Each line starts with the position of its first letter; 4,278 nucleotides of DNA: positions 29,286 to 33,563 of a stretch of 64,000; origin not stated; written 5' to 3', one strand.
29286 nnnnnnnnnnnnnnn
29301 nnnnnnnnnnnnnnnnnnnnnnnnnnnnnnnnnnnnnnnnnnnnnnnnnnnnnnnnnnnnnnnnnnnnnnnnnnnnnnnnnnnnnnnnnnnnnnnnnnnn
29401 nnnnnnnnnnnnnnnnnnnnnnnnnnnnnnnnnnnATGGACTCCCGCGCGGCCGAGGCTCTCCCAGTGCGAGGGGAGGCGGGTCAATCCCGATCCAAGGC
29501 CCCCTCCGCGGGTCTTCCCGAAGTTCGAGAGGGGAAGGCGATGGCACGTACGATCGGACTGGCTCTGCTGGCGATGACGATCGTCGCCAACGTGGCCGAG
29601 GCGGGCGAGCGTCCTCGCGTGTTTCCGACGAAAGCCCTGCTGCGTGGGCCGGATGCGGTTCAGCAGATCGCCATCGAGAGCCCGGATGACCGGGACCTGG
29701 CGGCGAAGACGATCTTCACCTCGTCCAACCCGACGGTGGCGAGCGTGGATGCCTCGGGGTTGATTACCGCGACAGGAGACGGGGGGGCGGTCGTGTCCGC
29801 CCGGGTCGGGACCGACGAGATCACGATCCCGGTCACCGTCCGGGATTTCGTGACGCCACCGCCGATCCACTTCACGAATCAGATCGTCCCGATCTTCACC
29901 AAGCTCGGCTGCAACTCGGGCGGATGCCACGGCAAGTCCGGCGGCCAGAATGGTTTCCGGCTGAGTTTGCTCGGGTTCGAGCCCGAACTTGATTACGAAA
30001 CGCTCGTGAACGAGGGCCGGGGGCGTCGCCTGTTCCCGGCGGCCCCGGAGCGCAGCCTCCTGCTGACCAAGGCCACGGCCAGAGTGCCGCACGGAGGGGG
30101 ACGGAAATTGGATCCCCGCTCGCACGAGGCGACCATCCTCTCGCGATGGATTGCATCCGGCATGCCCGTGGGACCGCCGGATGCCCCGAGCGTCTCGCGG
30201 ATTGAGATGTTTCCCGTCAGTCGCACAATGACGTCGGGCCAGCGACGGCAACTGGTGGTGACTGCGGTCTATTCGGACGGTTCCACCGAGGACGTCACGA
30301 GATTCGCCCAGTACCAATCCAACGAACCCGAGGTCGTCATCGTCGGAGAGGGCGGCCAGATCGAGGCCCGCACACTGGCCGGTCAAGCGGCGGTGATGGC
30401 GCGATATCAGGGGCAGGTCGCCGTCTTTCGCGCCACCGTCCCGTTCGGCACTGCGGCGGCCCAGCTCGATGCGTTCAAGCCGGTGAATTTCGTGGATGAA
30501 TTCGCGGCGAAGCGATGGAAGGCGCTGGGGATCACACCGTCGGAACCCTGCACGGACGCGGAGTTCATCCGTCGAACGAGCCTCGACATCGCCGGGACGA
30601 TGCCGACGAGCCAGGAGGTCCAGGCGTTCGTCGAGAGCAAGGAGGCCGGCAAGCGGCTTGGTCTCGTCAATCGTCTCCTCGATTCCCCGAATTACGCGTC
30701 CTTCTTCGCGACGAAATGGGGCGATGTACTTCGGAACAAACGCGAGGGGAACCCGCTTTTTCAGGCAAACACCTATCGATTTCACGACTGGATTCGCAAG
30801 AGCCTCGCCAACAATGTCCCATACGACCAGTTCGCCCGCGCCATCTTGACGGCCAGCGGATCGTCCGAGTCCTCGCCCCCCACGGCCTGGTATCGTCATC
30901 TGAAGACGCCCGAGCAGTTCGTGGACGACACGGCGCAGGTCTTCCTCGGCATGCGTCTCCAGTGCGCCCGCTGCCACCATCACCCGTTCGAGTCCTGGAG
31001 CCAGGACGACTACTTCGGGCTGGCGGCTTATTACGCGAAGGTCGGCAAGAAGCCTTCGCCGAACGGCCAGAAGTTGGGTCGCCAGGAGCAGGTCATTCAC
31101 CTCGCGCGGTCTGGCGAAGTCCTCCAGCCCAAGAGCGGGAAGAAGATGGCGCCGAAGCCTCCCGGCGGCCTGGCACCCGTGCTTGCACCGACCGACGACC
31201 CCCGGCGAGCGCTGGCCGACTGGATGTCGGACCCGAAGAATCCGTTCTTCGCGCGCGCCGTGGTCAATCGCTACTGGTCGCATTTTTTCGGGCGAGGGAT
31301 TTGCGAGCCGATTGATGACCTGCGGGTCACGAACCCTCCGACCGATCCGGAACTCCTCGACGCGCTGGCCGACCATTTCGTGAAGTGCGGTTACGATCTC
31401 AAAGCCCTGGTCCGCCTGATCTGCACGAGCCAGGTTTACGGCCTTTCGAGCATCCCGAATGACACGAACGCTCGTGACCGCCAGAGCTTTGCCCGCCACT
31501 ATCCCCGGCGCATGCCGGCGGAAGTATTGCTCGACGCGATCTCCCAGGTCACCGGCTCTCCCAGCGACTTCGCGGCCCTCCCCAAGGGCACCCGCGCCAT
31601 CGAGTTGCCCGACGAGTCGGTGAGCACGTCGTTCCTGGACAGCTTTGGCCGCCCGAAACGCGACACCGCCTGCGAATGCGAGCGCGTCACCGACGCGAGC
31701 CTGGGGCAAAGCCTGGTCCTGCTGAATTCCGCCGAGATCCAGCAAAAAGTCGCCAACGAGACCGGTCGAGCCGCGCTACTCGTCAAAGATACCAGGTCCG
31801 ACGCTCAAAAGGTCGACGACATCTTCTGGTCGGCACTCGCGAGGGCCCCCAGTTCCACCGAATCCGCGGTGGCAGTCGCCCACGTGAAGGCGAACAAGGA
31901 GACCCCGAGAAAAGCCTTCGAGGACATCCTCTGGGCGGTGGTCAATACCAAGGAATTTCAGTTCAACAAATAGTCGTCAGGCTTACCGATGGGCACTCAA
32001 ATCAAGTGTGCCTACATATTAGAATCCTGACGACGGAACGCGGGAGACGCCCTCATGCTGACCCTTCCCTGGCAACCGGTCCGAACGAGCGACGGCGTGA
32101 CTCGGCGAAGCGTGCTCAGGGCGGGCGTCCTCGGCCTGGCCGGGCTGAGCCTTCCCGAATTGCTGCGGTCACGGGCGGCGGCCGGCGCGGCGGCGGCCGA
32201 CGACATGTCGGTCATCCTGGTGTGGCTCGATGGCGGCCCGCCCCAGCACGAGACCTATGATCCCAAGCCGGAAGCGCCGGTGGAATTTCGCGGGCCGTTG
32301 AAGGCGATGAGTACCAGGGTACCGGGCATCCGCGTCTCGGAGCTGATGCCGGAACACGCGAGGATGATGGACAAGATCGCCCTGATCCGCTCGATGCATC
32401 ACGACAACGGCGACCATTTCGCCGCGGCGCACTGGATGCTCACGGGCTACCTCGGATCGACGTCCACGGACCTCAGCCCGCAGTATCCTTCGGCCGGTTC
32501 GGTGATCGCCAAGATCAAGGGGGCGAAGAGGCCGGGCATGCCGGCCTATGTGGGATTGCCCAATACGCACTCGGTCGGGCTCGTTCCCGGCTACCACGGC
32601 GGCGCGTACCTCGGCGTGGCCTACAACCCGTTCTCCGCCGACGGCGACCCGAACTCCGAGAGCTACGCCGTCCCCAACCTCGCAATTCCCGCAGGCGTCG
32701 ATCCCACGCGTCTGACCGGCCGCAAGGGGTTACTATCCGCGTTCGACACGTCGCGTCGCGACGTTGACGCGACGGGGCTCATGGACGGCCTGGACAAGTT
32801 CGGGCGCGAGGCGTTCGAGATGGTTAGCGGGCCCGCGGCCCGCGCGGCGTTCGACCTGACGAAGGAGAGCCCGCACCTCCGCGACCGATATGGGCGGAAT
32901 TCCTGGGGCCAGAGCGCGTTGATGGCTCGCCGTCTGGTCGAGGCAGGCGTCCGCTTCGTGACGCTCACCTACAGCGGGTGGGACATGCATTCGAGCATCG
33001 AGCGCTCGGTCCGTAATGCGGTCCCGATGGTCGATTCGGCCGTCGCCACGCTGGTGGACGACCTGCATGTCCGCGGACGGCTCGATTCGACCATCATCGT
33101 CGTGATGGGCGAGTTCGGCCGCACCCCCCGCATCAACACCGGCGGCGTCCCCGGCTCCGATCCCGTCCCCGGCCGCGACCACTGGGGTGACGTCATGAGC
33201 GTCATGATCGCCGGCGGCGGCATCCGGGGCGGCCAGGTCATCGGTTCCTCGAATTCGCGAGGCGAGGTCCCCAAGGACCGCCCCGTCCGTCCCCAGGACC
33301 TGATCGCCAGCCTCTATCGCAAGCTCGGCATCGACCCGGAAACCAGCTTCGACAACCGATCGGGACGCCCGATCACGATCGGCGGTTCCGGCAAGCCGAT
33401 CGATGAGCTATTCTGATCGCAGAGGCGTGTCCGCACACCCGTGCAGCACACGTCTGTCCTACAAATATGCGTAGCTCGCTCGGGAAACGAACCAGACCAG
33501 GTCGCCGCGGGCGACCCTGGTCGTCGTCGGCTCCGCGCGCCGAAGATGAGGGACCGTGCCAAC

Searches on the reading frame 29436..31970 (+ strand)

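Call 41: search_protein_families(library=pfam, proteins=[window:29436-31970:+], max_evalue=0.001)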
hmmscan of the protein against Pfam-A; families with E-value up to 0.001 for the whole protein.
window:29436-31970:+ (845 aa): 4 families
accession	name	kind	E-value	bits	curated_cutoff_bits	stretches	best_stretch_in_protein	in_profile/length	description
PF07583.16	PSCyt2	-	2.5e-49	168.5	29.8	1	353-536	2-207/209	Protein of unknown function (DUF1549)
PF07587.16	PSD1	-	1.1e-47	163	28.5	1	590-816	2-243/244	Protein of unknown function (DUF1553)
PF22359.2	Big-like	-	5.8e-09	36.5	27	1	94-136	5-47/48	Bacterial Ig-like domain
PF02368.24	Big_2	-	2.5e-05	24.6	22.8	1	63-126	8-70/79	Bacterial Ig-like domain (group 2)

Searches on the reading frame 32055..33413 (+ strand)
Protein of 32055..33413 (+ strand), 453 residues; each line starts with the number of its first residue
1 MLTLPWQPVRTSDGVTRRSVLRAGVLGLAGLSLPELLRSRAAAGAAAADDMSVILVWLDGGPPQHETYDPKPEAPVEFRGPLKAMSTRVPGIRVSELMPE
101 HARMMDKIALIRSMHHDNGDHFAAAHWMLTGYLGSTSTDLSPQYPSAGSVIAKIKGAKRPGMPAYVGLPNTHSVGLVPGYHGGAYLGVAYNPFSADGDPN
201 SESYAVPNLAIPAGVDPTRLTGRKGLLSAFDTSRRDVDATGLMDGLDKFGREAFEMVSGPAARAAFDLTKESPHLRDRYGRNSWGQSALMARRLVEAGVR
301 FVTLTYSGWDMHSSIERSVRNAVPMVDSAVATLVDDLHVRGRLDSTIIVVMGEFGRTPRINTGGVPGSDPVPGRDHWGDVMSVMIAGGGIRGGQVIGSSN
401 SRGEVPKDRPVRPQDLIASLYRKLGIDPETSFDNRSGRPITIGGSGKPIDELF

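Call 41: search_protein_families(library=pfam, proteins=[window:32055-33413:+], max_evalue=0.001)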
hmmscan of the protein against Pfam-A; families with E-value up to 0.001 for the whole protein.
window:32055-33413:+ (453 aa): 1 family
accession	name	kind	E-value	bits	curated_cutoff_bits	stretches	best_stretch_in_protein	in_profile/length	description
PF07394.17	DUF1501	-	2.1e-99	333.8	27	1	52-453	3-390/390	Protein of unknown function (DUF1501)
